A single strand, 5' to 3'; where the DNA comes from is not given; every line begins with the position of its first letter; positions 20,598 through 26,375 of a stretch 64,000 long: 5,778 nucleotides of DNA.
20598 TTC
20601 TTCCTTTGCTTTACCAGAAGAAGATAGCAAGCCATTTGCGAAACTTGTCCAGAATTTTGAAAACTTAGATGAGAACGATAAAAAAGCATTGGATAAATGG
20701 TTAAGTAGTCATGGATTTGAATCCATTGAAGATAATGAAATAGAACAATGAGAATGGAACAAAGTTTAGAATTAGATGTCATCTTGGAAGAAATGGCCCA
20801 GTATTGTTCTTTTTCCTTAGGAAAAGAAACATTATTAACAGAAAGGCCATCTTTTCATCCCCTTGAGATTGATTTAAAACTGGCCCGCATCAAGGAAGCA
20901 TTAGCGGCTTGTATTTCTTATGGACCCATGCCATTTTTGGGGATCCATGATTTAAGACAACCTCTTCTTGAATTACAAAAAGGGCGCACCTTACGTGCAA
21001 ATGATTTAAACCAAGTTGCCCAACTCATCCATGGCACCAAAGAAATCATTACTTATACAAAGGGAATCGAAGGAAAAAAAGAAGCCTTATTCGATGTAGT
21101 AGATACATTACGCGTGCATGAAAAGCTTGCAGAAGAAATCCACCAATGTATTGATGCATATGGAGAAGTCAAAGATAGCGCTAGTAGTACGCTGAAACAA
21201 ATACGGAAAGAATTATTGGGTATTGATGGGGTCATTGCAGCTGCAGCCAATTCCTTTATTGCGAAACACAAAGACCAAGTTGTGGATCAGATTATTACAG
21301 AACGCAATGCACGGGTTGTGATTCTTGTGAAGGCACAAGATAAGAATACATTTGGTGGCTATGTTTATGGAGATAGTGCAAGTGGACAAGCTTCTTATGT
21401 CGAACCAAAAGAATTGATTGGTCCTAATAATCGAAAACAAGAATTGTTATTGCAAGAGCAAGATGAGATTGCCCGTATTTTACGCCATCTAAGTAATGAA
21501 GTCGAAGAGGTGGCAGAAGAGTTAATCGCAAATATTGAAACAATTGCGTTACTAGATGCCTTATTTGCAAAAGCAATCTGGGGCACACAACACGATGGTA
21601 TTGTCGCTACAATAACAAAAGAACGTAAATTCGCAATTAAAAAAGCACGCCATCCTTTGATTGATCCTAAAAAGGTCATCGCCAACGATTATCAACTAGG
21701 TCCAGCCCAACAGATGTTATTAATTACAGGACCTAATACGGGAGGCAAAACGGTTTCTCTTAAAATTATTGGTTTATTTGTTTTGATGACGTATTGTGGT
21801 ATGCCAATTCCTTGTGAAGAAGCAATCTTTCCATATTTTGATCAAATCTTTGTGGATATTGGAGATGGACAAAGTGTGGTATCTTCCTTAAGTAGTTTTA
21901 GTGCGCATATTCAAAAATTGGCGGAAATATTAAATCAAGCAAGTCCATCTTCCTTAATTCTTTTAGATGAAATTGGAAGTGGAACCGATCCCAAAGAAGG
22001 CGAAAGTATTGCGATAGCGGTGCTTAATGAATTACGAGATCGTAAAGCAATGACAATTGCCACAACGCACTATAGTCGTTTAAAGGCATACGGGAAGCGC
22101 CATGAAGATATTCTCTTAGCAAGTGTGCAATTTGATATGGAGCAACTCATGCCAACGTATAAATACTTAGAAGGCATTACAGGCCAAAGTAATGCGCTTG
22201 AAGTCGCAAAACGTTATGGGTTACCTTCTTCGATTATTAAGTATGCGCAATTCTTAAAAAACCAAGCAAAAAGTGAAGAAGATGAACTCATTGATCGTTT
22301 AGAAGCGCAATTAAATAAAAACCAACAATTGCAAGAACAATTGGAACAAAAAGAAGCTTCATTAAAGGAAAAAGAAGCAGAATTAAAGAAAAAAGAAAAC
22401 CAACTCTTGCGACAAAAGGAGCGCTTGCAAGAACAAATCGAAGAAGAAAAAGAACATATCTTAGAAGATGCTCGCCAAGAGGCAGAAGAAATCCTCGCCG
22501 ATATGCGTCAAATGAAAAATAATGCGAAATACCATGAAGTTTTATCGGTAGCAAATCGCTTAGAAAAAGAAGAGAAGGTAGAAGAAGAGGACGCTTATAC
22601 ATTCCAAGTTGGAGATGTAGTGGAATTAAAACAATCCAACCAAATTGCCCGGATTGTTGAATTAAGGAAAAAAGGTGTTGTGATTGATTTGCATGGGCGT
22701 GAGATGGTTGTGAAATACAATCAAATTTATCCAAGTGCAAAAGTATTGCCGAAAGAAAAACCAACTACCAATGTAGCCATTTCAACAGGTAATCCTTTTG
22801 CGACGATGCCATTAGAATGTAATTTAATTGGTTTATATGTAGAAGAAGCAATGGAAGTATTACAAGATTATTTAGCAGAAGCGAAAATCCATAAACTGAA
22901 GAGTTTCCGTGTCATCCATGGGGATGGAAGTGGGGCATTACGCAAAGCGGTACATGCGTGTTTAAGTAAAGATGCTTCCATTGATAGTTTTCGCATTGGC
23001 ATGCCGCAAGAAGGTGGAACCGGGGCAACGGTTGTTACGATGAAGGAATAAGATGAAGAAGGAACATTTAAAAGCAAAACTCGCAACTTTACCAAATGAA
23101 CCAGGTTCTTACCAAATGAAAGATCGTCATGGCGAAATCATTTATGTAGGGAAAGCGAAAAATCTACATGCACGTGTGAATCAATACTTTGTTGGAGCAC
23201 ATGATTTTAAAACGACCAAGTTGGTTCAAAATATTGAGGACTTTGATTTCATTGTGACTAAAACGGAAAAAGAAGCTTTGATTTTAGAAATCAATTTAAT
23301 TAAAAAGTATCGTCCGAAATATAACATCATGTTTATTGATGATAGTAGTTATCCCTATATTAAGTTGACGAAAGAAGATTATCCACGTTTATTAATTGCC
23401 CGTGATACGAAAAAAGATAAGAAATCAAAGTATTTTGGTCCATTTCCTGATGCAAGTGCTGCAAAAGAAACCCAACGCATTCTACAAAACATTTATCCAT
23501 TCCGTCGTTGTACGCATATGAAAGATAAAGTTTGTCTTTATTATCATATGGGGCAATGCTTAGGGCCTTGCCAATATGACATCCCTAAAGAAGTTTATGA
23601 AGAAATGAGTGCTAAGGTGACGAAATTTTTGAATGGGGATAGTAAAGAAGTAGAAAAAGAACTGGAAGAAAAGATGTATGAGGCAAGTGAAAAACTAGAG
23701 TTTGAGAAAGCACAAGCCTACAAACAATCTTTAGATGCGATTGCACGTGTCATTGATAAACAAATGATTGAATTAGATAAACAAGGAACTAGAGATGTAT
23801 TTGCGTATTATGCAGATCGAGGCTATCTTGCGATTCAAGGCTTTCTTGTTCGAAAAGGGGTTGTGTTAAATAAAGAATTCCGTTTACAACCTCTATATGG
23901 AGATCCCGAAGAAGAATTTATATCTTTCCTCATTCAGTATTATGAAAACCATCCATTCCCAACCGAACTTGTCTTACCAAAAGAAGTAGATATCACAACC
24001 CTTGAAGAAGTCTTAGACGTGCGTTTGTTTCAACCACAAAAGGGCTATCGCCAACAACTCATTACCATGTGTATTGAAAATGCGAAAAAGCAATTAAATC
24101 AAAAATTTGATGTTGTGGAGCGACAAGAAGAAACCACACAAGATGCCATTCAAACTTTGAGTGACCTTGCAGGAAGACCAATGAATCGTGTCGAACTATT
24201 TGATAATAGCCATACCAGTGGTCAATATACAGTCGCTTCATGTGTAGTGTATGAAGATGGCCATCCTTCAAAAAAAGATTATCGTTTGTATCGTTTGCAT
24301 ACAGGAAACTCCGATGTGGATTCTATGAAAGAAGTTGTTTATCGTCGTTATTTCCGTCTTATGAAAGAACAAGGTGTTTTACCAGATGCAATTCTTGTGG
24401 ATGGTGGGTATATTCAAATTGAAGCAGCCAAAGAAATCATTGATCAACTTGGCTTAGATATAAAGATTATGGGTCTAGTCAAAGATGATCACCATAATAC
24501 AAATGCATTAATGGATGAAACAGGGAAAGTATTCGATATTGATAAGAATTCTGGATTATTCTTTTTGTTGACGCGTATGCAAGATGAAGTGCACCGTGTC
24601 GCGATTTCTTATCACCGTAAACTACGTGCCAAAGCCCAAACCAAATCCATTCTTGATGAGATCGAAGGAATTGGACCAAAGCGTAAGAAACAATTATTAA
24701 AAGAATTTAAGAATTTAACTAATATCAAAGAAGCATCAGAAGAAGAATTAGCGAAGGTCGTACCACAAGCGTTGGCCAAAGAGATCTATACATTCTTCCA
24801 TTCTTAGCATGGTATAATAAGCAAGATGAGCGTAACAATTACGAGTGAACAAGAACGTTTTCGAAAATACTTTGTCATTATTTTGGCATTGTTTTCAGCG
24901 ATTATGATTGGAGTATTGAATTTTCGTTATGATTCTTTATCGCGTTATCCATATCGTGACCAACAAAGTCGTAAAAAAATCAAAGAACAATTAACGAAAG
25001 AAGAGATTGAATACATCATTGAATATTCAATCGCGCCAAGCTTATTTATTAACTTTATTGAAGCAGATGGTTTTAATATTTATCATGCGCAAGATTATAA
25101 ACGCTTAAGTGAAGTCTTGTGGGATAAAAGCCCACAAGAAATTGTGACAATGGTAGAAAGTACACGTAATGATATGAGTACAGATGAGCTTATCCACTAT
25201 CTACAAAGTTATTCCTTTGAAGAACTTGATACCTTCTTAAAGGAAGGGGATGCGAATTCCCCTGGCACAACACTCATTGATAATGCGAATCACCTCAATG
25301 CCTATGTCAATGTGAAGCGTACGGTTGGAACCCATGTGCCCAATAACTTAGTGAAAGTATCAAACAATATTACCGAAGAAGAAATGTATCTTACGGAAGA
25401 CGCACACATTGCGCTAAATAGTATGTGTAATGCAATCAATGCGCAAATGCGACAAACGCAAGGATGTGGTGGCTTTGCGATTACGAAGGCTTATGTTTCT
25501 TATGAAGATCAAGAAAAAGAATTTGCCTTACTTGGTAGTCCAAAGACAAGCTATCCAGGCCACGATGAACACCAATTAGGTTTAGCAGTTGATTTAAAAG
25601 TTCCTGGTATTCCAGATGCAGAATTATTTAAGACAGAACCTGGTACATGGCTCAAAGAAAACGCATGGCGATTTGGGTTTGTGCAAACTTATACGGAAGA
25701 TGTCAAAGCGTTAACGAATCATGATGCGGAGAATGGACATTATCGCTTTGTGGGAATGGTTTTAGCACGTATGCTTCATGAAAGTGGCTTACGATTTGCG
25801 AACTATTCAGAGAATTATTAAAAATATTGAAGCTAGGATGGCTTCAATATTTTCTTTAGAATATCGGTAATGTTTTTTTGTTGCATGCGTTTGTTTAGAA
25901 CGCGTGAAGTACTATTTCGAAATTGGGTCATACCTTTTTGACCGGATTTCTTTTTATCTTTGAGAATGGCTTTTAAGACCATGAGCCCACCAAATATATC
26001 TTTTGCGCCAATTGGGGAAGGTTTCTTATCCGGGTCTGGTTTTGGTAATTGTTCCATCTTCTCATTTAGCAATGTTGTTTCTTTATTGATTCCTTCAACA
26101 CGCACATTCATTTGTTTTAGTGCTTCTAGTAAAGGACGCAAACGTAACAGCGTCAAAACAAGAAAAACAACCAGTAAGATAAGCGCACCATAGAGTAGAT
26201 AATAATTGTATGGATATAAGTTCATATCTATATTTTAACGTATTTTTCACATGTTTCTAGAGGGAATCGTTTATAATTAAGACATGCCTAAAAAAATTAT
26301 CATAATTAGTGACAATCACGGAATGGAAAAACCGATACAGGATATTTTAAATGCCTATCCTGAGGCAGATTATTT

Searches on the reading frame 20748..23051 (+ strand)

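Call 69: search_protein_families(library=pfam, proteins=[window:20748-23051:+], max_evalue=0.00001)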
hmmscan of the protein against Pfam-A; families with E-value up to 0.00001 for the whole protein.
window:20748-23051:+ (767 aa): 2 families
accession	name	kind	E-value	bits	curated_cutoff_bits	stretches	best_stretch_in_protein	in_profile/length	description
PF00488.27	MutS_V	-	1e-37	130.4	30.2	1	325-504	2-184/188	MutS domain V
PF01713.27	Smr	-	2.9e-20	72.6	25.7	1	692-766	2-77/77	Smr domain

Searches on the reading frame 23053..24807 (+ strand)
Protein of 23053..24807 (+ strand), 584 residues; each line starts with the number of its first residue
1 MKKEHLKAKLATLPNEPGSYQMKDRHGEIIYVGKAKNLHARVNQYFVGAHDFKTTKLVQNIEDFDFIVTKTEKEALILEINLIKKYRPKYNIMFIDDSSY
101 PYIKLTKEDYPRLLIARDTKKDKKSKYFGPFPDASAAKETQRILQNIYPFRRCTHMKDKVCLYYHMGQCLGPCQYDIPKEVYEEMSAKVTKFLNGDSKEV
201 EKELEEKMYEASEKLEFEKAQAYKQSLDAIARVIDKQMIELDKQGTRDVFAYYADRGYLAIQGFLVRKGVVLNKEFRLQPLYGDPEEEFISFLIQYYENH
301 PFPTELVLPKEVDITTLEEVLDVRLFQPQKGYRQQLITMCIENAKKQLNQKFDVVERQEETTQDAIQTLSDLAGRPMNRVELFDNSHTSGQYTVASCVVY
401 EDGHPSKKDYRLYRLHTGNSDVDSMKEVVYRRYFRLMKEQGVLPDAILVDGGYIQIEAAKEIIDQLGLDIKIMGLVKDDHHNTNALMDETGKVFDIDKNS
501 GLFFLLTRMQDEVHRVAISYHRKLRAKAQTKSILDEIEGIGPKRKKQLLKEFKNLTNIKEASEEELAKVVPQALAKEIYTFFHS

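Call 69: search_protein_families(library=pfam, proteins=[window:23053-24807:+], max_evalue=0.00001)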
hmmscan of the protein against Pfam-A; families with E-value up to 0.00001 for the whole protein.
window:23053-24807:+ (584 aa): 5 families
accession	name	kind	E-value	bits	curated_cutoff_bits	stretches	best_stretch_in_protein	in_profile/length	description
PF08459.17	UvrC_RNaseH_dom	-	1.2e-46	158.9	22.3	1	375-518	8-159/159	UvrC RNAse H endonuclease domain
PF22920.2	UvrC_RNaseH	-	1.3e-19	70.7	24.3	1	247-351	2-116/116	UvrC Ribonuclease H-like domain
PF01541.30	GIY-YIG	-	2.3e-10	41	22.6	1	18-91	3-78/78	GIY-YIG catalytic domain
PF12826.13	HHH_2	-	4.8e-07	30.3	27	1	537-583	8-56/64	Helix-hairpin-helix motif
PF14520.12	HHH_5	-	8.8e-07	29.8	27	1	533-579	3-52/57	Helix-hairpin-helix domain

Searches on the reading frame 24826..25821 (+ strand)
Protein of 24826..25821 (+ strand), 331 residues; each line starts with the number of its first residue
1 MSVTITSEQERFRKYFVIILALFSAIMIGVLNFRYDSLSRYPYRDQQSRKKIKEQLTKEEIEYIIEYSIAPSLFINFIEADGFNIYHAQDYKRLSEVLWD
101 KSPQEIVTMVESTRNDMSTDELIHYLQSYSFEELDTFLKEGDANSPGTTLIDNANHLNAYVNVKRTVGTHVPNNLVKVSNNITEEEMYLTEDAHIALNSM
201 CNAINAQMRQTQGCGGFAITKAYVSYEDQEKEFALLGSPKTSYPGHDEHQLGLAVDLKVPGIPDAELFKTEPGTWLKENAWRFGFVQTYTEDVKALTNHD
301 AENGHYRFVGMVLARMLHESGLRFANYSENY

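Call 69: search_protein_families(library=pfam, proteins=[window:24826-25821:+], max_evalue=0.00001)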
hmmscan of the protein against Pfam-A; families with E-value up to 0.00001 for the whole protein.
window:24826-25821:+ (331 aa): 1 family
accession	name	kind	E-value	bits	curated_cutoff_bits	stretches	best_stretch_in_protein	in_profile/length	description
PF02557.22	VanY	-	7.9e-13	48.8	25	1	189-310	4-131/132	D-alanyl-D-alanine carboxypeptidase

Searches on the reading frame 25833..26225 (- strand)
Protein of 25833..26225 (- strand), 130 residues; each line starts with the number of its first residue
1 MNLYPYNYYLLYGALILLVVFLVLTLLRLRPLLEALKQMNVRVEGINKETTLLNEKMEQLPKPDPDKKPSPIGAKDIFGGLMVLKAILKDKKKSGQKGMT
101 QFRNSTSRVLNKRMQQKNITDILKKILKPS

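Call 82: search_protein_families(library=pfam, proteins=[window:25833-26225:-], max_evalue=0.1)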
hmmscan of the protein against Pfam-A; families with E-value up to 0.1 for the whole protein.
window:25833-26225:- (130 aa): 2 families
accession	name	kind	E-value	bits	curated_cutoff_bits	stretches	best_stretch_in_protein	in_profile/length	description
PF06103.16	DUF948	-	0.0016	19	37.2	1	13-59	8-58/89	Bacterial protein of unknown function (DUF948)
PF05659.16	RPW8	-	0.077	13.1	30.4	1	23-59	38-74/139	Arabidopsis broad-spectrum mildew resistance protein RPW8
